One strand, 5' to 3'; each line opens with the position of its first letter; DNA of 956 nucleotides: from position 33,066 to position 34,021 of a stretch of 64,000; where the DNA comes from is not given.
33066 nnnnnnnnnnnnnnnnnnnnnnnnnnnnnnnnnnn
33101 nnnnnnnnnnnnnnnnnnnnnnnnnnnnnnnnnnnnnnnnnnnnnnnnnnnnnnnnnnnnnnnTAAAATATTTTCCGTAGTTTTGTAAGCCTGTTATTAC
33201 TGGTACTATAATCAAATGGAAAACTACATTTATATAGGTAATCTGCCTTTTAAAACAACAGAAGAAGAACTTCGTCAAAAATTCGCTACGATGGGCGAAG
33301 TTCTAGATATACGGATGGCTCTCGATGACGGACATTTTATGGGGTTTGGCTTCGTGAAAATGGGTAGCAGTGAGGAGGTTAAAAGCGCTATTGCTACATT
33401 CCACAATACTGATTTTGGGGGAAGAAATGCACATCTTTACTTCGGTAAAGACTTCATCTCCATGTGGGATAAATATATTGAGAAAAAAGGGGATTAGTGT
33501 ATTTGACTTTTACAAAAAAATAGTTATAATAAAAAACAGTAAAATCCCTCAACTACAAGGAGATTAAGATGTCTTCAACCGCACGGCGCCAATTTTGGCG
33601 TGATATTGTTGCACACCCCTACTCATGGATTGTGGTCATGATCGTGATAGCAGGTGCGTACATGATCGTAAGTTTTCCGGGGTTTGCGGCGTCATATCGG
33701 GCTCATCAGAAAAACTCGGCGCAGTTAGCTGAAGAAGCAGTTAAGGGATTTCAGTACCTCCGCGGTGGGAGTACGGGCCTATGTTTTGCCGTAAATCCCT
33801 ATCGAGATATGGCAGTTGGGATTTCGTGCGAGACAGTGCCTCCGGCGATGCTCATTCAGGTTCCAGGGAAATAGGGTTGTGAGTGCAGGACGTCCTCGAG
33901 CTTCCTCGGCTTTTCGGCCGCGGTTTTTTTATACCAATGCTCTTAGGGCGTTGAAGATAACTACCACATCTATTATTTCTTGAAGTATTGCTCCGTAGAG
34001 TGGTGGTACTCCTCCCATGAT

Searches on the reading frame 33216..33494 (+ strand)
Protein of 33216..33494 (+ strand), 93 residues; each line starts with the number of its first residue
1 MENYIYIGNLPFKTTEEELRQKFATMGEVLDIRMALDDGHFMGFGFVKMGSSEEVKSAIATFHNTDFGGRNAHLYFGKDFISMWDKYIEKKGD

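Call 3: search_protein_families(library=pfam, proteins=[window:33216-33494:+], max_evalue=0.01)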
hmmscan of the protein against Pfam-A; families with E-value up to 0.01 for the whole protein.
window:33216-33494:+ (93 aa): 1 family
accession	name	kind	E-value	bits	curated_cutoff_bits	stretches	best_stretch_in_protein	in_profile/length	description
PF00076.28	RRM_1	-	3.7e-17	62.4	20.7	1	5-71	1-68/70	RNA recognition motif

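Call 4: search_protein_families(library=ncbifam, proteins=[window:33216-33494:+], max_evalue=0.01)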
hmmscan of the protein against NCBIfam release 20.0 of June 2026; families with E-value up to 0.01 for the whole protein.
window:33216-33494:+ (93 aa): 7 families
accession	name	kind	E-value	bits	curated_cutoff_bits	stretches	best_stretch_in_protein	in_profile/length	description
NF058537.1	Rbp_regulator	equivalog_domain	7e-14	51.9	100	1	5-72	2-71/79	RNA-binding regulator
TIGR01622.1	SF-CC1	subfamily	1e-12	47.8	231.65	1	5-85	222-304/500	splicing factor, CC1-like family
TIGR01628.1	PABP-1234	subfamily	3.2e-09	36.5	497.1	1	4-70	287-354/595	polyadenylate binding protein, human types 1, 2, 3, 4 family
TIGR01648.1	hnRNP-R-Q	subfamily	1.6e-05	24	317.85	1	5-65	61-122/577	hnRNP-R, Q splicing factor family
TIGR01661.1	ELAV_HUD_SF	subfamily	2.8e-05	23.9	279.1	1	7-70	8-338/351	ELAV/HuD family splicing factor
TIGR01642.1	U2AF_lg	subfamily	0.00053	18.6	310.3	1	2-71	296-367/510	U2 snRNP auxilliary factor, large subunit, splicing factor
TIGR01645.1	half-pint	subfamily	0.0071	15.1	443.95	1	7-72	110-176/607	poly-U binding splicing factor, half-pint family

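Call 69: search_protein_families(library=padloc, proteins=[window:33216-33494:+], max_evalue=0.01)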
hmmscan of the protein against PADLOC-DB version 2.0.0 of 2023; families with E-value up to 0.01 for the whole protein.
window:33216-33494:+ (93 aa): 0 families

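Call 70: search_protein_families(library=phrogs, proteins=[window:33216-33494:+], max_evalue=0.01)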
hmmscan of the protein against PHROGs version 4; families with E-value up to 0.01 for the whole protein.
window:33216-33494:+ (93 aa): 0 families

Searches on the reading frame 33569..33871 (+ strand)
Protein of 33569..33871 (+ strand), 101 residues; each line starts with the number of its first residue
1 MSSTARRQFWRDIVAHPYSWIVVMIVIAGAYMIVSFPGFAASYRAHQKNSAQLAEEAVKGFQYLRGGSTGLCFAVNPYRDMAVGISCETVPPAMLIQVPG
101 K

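Call 3: search_protein_families(library=pfam, proteins=[window:33569-33871:+], max_evalue=0.01)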
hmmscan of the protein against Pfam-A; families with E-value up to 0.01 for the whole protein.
window:33569-33871:+ (101 aa): 0 families

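Call 31: search_protein_families(library=pfam, proteins=[window:33569-33871:+], max_evalue=5)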
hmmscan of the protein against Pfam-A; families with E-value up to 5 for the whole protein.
window:33569-33871:+ (101 aa): 2 families
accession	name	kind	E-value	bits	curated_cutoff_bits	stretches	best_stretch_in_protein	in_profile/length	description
PF10414.14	CysG_dimeriser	-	0.21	11.8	23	1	3-17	23-37/58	Sirohaem synthase dimerisation region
PF14163.11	SieB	-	0.24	11.4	26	1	13-58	27-75/147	Super-infection exclusion protein B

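Call 69: search_protein_families(library=padloc, proteins=[window:33569-33871:+], max_evalue=0.01)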
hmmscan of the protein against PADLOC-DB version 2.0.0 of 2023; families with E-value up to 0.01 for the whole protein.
window:33569-33871:+ (101 aa): 0 families

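Call 70: search_protein_families(library=phrogs, proteins=[window:33569-33871:+], max_evalue=0.01)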
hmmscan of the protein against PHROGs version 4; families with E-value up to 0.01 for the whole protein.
window:33569-33871:+ (101 aa): 0 families
